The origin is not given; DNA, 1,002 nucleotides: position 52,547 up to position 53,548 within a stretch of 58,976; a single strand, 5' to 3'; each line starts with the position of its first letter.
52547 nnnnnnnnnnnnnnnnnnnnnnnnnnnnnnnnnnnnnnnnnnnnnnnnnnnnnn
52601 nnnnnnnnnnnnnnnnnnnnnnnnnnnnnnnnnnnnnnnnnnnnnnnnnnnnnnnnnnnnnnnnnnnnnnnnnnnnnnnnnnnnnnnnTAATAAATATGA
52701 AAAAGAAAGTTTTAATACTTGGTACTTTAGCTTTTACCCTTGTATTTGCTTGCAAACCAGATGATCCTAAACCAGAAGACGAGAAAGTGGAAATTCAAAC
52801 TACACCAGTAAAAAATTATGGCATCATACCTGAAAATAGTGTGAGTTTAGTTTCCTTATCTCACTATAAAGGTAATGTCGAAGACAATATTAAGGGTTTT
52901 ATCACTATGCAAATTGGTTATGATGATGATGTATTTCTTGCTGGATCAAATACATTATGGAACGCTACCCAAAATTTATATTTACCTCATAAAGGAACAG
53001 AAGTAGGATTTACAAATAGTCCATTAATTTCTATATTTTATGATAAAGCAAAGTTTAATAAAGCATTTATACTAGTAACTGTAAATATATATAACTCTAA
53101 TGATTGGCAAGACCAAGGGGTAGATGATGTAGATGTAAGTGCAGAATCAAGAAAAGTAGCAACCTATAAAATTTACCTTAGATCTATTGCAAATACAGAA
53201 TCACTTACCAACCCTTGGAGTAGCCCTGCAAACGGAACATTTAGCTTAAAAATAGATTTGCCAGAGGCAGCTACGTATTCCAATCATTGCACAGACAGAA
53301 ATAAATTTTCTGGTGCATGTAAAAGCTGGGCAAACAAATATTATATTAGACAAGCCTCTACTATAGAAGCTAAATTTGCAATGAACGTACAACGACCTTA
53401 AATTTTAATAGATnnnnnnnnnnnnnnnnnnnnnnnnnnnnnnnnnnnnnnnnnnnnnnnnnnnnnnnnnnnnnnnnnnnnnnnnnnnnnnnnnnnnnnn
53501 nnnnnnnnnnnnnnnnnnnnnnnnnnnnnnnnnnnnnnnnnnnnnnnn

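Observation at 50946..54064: Three-gene lipoprotein operon: a CDC-like pore-former with a replaced domain 4, a stand-alone copy of the replacement domain, and a third lipoprotein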

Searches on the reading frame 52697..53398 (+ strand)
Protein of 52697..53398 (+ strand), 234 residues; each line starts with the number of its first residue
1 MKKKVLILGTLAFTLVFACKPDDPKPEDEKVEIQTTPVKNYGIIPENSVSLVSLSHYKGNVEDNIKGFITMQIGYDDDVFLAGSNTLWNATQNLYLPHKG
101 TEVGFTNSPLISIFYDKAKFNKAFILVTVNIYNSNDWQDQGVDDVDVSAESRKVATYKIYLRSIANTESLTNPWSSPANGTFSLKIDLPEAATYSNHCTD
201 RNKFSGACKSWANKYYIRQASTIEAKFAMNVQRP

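Call 3: search_protein_families(library=pfam, proteins=[window:52697-53398:+], max_evalue=1)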
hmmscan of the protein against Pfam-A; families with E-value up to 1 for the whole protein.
window:52697-53398:+ (234 aa): 0 families

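Call 4: search_protein_families(library=ncbifam, proteins=[window:52697-53398:+], max_evalue=1)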
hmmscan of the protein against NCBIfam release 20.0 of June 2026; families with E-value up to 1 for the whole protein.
window:52697-53398:+ (234 aa): 0 families

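Call 19: find_homologous_proteins(query=window:52697-53398:+, max_evalue=0.001)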
Query window:52697-53398:+ (234 aa): 1 proteins with E <= 0.001 among 159 candidates.
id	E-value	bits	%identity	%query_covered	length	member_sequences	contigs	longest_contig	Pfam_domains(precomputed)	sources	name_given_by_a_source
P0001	1.2e-154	531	100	100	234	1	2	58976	-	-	-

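Call 30: search_protein_representatives(alignment_id=A1)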
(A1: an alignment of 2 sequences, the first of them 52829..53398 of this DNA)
Query: 2 sequences, 193 profile positions. Proteins with E-value up to 0.001 (for the whole library): 7; up to 1e-10: 4; up to 1e-30: 3. The best 7 are listed.
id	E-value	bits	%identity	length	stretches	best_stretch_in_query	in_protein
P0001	4.0e-120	415.3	-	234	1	3-191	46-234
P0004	1.2e-39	152.8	-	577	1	1-192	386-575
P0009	9.0e-31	123.8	-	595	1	2-191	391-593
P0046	1.3e-19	87.4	-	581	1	2-187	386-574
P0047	2.5e-10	57.1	-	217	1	4-123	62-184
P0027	1.3e-05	41.7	-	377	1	14-170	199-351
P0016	6.6e-05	39.4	-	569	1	4-165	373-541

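Call 32: find_encoding_contigs(protein=P0047, flank=6000, max_places=3)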
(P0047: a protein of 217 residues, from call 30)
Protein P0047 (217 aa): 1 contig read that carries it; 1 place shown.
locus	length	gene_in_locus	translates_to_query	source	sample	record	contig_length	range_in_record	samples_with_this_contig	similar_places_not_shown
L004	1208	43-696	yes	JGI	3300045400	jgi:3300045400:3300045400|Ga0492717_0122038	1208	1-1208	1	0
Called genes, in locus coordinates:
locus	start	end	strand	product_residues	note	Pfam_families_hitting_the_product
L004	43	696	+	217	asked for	-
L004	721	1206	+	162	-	?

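Call 33: find_encoding_contigs(protein=P0001, flank=3000, max_places=4)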
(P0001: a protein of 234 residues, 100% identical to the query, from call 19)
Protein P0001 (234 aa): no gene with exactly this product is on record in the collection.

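Call 47: search_solved_structures(query=A1, max_evalue=10)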
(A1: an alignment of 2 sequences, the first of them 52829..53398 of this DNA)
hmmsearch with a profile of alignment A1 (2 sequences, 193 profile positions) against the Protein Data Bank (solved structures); distinct sequences matched with E-value up to 10: 18.
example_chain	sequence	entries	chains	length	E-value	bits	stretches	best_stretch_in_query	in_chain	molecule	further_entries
1eo5_A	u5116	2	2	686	0.063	16.6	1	32-106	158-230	PROTEIN (CYCLODEXTRIN GLYCOSYLTRANSFERASE)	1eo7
1cxf_A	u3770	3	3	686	0.087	16.2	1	32-106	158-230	CYCLODEXTRIN GLYCOSYLTRANSFERASE | PROTEIN (CYCLODEXTRIN-GLYCOSYLTRANSFERASE)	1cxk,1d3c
1ot1_A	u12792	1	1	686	0.096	16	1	32-106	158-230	Cyclomaltodextrin glucanotransferase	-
1ot2_A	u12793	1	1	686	0.097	16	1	32-106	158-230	Cyclomaltodextrin glucanotransferase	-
1tcm_A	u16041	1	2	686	0.097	16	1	32-106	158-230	CYCLODEXTRIN GLYCOSYLTRANSFERASE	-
1cxl_A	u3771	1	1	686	0.097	16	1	32-106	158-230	PROTEIN (CYCLODEXTRIN-GLYCOSYLTRANSFERASE)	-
1cdg_A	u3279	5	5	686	0.097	16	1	32-106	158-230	CYCLODEXTRIN GLYCOSYL-TRANSFERASE | CYCLODEXTRIN GLYCOSYLTRANSFERASE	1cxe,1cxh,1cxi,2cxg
1dtu_A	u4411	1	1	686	0.1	16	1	32-106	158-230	PROTEIN (CYCLODEXTRIN GLYCOSYLTRANSFERASE)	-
1kck_A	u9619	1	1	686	0.12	15.6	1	32-106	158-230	CYCLODEXTRIN GLYCOSYLTRANSFERASE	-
1uks_A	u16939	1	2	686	0.14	15.5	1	32-107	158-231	Cyclomaltodextrin glucanotransferase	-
1kcl_A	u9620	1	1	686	0.14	15.5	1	32-106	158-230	Cyclodextrin glycosyltransferase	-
1pez_A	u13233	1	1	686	0.14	15.4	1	32-103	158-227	Cyclomaltodextrin glucanotransferase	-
1v3k_A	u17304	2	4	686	0.22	14.9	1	32-107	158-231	Cyclomaltodextrin glucanotransferase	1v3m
1v3j_A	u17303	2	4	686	0.22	14.9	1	32-107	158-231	Cyclomaltodextrin glucanotransferase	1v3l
1i75_A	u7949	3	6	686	0.22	14.9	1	32-107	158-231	CYCLODEXTRIN GLUCANOTRANSFERASE | Cyclomaltodextrin glucanotransferase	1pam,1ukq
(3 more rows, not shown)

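Call 53: predict_structure(alignment_id=A5)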
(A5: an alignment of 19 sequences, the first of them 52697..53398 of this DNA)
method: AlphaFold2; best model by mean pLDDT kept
length: 234 residues; sequences in the alignment: 19
mean_pLDDT: 84.9   pTM: 0.76
mean pLDDT of the five models: 84.9, 84.3, 83.9, 83.2, 82.8
residues with pLDDT >= 90: 160; 70-90: 27; 50-70: 20; < 50: 27
segments of 3 or more residues with pLDDT < 50: 1-4, 8-12, 27-38
pLDDT, mean of each block of 10 residues (from residue 1): 49 50 49 43 84 96 97 86 88 93 90 92 96 96 95 97 86 85 97 96 95 96 96 87
secondary structure, 60 per line:
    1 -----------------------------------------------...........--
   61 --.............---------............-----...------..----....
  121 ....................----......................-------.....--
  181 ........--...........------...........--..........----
elements in order: E48-58 E63-75 E85-96 E102-104 H117-122 E123-140 E145-160 H161-166 E174-178 E181-188 E191-201 E208-218 E221-230

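Call 58: fold_search(model_id=the predicted structure, library=pdb)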
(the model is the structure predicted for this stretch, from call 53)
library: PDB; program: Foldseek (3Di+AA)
matches with E <= 10: 559; with E <= 0.001: 0
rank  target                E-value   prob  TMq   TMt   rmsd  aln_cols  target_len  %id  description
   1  2enq_MODEL_1_A        5.9e-03  0.97  0.26  0.35  16.4       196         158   10  Solution structure of the C2 domain from human PI3-kinase p110 subunit alpha (released 2008-04-01)
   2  8bcy_A                1.4e-02  0.90  0.26  0.08  15.2       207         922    7  HUMAN PI3KDELTA IN COMPLEX WITH COMPOUND 13 (released 2023-05-10)
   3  8v8j_C                1.8e-02  0.91  0.27  0.08  14.0       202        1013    7  PI3Ka H1047R co-crystal structure with inhibitors in two cryptic pockets (compounds 4 and 5). (released 2024-03-20)
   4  4gnk_D                1.9e-02  0.77  0.21  0.08  17.0       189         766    7  Crystal structure of Galphaq in complex with full-length human PLCbeta3 (released 2013-02-06)
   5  6pyr_A                2.1e-02  0.97  0.32  0.10  13.4       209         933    6  Human PI3Kdelta in complex with Compound 2-10 ((3S)-3-benzyl-3-methyl-5-[5-(2-methylpyrimidin-5-yl)pyrazolo[1,5-a]pyri (released 2019-08-28)
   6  4gnk_B                2.1e-02  0.72  0.21  0.08  16.9       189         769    8  Crystal structure of Galphaq in complex with full-length human PLCbeta3 (released 2013-02-06)
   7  6oco_A                2.4e-02  0.85  0.26  0.08  15.4       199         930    8  HUMAN PI3KDELTA IN COMPLEX WITH COMPOUND 6 (released 2019-12-11)
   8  8dd8_A                2.5e-02  0.87  0.29  0.09  15.5       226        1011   10  PI 3-kinase alpha with nanobody 3-142, crosslinked with DSG (released 2022-09-21)
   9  8v8i_C                2.9e-02  0.94  0.31  0.09  12.6       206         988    8  PI3Ka H1047R co-crystal structure with inhibitor in cryptic pocket (compound 5). (released 2024-03-20)
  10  5okn_B                2.9e-02  0.92  0.28  0.17  13.3       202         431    9  Crystal structure of human SHIP2 Phosphatase-C2 D607A mutant (released 2017-08-23)
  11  4qj4_B                2.9e-02  0.69  0.20  0.08  18.4       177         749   10  Structure of a fragment of human phospholipase C-beta3 delta472-569, bound to IP3 and in complex with Galphaq (released 2014-10-22)
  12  5okn_E                3.2e-02  0.90  0.26  0.16  12.5       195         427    9  Crystal structure of human SHIP2 Phosphatase-C2 D607A mutant (released 2017-08-23)
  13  5okm_A                3.4e-02  0.90  0.28  0.17  13.0       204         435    9  Crystal structure of human SHIP2 Phosphatase-C2 (released 2017-08-23)
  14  6ocu_A                3.4e-02  0.77  0.26  0.09  13.8       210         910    7  HUMAN PI3KDELTA IN COMPLEX WITH COMPOUND 29 (released 2019-12-11)
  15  4dk5                  3.5e-02  0.84  0.27  0.09  11.1       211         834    9  Crystal structure of human PI3K-gamma in complex with a pyridyl-triazine inhibitor (released 2012-05-16)
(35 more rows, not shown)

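Call 84: search_solved_structures(query=A7, max_evalue=10)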
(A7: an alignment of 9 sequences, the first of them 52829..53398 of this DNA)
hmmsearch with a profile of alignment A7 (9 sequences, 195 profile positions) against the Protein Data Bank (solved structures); distinct sequences matched with E-value up to 10: 0.

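Call 85: search_protein_families(library=pfam, alignment_id=A7, max_evalue=10)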
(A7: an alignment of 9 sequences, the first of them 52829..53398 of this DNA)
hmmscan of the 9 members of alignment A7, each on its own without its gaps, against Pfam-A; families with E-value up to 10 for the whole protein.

A. member 1, window:52829-53398:+ (190 aa): 0 families

B. families by the number of members that match (of 9 scanned): 6 families
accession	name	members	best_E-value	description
PF19841.4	GldN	1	0.0095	Gliding motility associated protein GldN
PF06804.17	Lipoprotein_18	1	0.017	NlpB/DapX lipoprotein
PF19116.6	DUF5801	1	0.023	Domain of unknown function (DUF5801)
PF04983.23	RNA_pol_Rpb1_3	1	0.052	RNA polymerase Rpb1, domain 3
PF19271.4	Nis1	1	0.12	Nis1 family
PF20655.3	Vps52_C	1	0.17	Vps52, C-terminal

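Call 86: search_protein_families(library=padloc, proteins=[window:52697-53398:+], max_evalue=0.01)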
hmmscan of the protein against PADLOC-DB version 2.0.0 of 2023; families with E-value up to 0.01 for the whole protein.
window:52697-53398:+ (234 aa): 0 families
